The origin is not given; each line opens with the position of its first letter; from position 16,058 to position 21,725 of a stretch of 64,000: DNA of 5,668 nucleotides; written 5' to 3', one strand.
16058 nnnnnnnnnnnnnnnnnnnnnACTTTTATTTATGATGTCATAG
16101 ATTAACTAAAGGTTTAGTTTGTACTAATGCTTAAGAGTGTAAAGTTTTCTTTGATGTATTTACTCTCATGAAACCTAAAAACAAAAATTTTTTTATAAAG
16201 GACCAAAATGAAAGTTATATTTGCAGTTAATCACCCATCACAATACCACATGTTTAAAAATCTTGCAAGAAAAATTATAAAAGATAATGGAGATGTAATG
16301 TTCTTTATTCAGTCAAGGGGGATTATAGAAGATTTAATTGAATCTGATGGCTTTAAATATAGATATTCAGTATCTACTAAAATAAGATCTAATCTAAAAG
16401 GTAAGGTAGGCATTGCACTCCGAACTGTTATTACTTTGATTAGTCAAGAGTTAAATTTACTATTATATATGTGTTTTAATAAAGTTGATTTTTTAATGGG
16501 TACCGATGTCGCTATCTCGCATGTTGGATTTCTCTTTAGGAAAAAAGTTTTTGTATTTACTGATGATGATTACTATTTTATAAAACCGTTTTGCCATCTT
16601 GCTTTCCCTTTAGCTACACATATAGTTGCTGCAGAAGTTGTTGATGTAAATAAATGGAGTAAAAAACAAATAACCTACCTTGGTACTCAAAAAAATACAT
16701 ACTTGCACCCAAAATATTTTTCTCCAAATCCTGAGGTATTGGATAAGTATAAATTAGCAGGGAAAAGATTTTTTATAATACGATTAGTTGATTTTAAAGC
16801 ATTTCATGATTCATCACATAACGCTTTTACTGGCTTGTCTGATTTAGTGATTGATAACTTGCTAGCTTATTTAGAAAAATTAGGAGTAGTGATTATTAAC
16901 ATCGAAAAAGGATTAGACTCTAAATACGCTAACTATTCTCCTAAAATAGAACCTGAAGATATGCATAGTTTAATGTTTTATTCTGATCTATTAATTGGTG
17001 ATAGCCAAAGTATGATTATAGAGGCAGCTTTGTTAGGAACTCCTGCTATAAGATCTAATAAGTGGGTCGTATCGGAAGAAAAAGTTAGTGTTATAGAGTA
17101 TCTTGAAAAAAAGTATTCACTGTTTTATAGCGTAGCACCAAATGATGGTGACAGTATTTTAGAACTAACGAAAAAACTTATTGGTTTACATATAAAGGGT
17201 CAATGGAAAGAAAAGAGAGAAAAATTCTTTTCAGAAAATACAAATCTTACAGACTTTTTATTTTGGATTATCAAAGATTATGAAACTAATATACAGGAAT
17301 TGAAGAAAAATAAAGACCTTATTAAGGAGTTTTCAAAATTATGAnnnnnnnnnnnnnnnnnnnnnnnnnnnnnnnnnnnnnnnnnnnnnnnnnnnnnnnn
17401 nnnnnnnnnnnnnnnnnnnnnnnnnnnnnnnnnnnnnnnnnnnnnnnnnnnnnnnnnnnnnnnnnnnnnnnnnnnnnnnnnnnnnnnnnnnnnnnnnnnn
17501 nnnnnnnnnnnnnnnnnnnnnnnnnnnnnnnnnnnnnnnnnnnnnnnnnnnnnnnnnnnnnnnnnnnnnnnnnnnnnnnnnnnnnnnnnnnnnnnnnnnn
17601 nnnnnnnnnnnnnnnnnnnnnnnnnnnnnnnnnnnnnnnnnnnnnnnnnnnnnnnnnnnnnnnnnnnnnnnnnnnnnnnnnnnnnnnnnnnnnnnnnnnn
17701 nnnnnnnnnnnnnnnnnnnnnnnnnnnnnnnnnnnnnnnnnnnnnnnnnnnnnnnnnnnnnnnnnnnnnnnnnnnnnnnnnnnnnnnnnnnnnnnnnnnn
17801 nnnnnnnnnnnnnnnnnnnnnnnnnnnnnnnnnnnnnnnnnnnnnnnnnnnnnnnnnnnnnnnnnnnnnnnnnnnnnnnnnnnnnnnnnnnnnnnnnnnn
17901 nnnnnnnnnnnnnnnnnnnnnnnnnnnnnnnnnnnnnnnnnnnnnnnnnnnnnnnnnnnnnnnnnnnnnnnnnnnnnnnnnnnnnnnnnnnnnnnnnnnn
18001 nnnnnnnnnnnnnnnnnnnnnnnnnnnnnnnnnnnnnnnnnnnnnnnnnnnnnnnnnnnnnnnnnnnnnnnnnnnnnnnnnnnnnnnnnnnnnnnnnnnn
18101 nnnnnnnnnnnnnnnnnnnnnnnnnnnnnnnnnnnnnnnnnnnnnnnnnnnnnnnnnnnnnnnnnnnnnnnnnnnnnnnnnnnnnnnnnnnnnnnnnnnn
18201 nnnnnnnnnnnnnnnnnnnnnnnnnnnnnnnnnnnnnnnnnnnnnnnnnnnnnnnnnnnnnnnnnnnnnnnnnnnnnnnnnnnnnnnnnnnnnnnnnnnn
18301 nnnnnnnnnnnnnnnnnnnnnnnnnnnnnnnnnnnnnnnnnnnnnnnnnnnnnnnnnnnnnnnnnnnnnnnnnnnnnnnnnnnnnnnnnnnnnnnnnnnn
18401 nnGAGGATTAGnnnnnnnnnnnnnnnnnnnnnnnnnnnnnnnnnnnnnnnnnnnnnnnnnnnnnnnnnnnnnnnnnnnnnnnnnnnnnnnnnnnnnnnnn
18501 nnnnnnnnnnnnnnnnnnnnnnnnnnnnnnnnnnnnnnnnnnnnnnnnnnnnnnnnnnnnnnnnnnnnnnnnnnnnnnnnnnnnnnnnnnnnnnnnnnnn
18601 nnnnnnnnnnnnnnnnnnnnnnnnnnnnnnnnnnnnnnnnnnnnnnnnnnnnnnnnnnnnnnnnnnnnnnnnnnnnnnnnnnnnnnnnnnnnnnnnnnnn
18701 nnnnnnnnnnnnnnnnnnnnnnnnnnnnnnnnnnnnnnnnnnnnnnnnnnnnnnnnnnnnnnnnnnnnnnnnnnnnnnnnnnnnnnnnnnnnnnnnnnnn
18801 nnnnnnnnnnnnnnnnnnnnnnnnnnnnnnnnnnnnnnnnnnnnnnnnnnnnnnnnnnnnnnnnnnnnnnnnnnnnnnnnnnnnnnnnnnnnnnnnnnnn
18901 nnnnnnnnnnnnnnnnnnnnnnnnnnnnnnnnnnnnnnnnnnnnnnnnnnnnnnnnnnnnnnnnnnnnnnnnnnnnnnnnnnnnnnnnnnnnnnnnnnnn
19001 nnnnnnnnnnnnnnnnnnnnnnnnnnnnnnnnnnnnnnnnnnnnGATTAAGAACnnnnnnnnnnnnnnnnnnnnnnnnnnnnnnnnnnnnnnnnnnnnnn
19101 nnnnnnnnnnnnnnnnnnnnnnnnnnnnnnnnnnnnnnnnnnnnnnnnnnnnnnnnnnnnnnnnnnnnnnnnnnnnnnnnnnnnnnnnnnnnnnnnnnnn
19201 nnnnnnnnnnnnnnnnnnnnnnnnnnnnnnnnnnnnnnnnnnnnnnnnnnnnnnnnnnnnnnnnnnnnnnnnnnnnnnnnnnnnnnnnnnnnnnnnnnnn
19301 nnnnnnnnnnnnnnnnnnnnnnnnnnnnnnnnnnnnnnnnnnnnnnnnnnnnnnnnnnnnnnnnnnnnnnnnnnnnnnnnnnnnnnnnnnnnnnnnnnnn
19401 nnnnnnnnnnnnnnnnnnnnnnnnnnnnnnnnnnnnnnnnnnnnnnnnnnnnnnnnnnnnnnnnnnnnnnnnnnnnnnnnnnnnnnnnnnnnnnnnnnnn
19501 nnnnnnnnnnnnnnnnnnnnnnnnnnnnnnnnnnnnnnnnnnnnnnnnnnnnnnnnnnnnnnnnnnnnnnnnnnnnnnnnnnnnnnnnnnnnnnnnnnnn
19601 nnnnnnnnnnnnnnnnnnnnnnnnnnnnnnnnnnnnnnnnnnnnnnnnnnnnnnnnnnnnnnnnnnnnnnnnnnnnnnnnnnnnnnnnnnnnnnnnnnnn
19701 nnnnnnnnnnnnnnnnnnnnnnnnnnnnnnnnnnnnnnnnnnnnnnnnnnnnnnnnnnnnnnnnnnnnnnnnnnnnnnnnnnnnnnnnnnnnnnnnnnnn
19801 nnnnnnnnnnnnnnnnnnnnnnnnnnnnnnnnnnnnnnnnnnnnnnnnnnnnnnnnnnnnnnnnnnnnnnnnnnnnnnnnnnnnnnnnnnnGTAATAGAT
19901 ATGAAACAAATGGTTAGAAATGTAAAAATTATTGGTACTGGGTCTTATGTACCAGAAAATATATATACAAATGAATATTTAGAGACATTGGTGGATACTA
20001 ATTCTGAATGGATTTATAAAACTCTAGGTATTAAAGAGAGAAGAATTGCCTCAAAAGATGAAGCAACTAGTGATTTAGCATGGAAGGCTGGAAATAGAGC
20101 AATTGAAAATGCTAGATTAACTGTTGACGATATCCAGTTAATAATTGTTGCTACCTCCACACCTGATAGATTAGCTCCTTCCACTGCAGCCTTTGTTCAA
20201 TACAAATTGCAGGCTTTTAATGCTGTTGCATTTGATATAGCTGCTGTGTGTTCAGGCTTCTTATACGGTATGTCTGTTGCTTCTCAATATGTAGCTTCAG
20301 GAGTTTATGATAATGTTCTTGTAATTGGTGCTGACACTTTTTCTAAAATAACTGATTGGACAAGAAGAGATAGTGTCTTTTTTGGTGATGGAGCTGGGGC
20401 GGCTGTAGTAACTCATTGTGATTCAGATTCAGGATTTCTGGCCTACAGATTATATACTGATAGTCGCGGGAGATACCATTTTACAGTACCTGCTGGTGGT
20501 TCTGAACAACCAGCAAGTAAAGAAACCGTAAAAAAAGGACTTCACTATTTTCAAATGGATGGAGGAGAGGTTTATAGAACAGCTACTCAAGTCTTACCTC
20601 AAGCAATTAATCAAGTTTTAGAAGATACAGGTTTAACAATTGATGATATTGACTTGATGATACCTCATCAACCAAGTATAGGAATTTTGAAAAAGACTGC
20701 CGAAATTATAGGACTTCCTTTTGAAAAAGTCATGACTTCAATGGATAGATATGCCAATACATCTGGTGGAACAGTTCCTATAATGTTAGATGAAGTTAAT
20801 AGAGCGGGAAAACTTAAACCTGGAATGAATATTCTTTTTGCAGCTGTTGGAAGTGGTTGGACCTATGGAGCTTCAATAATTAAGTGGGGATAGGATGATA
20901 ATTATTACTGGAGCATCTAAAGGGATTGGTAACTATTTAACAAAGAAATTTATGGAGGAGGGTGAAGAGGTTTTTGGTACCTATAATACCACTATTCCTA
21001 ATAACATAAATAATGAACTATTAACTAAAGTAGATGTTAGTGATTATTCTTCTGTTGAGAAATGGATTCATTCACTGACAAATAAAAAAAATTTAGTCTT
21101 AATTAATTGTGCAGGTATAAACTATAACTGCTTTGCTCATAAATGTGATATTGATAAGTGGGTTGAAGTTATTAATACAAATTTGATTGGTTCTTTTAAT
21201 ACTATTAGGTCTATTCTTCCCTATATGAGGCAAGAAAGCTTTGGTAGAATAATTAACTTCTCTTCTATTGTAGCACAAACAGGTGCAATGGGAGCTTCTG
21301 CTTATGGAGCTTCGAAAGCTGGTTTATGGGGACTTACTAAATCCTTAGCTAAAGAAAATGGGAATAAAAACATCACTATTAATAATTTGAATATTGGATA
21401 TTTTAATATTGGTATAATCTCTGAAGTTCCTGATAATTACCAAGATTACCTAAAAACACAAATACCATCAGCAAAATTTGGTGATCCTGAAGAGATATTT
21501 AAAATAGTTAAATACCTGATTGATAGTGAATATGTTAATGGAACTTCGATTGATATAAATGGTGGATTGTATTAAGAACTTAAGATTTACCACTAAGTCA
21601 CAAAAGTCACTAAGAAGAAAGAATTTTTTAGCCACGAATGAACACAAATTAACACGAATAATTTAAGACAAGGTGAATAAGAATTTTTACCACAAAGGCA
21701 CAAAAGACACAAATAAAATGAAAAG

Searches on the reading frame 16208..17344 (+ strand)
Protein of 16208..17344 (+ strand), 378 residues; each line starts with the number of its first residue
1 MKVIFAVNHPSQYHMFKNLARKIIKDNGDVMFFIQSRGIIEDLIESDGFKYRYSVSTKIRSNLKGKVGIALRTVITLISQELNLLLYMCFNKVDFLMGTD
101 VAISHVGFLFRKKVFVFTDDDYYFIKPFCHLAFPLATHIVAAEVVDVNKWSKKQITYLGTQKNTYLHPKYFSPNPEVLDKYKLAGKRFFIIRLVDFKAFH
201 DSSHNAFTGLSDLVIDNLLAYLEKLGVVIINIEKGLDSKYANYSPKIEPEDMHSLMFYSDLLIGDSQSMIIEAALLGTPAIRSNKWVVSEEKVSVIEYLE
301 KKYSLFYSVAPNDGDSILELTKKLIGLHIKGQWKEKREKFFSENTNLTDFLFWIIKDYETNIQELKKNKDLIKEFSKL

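Call 99: search_protein_families(library=pfam, proteins=[window:16208-17344:+], max_evalue=1e-8)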
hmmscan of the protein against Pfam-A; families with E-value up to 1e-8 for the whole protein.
window:16208-17344:+ (378 aa): 1 family
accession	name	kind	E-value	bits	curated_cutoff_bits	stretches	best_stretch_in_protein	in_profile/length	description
PF04007.18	DUF354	-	2e-09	37.4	22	1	11-307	11-305/349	Protein of unknown function (DUF354)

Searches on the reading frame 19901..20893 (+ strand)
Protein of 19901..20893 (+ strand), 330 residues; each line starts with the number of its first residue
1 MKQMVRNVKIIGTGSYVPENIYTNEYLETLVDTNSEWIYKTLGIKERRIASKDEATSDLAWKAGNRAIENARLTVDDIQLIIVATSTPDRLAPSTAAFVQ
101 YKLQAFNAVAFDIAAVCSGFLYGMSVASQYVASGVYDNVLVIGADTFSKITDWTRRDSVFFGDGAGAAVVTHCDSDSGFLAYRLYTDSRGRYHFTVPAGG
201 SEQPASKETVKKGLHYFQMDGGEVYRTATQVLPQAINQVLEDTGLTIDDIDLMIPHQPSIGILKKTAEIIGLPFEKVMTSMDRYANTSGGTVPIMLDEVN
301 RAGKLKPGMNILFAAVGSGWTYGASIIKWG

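Call 99: search_protein_families(library=pfam, proteins=[window:19901-20893:+], max_evalue=1e-8)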
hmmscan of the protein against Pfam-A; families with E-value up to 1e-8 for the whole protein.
window:19901-20893:+ (330 aa): 2 families
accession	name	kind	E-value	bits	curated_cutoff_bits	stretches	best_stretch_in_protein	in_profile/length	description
PF08541.16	ACP_syn_III_C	-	8.1e-28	96.9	26.6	1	240-329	1-90/90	3-Oxoacyl-[acyl-carrier-protein (ACP)] synthase III C terminal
PF08545.16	ACP_syn_III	-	4.7e-27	94.1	24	1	111-187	1-79/80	3-Oxoacyl-[acyl-carrier-protein (ACP)] synthase III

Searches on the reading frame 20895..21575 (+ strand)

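Call 20: search_protein_families(library=pfam, proteins=[window:20895-21575:+])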
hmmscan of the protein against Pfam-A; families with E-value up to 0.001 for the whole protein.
window:20895-21575:+ (226 aa): 5 families
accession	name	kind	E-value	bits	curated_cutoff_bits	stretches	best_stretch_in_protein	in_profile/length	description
PF00106.31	adh_short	-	2.4e-37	128.8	26.6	1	2-175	3-187/195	short chain dehydrogenase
PF13561.12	adh_short_C2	-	1.8e-34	119.8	27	1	6-225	1-235/236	Enoyl-(Acyl carrier protein) reductase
PF08659.16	KR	-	4.4e-07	30.4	22.6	1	3-153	4-165/180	KR domain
PF01370.27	Epimerase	-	3.8e-06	26.9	20.9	1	2-132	1-122/240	NAD dependent epimerase/dehydratase family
PF08643.16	DUF1776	-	9.3e-06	25.7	25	1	85-182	112-211/294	Fungal family of unknown function (DUF1776)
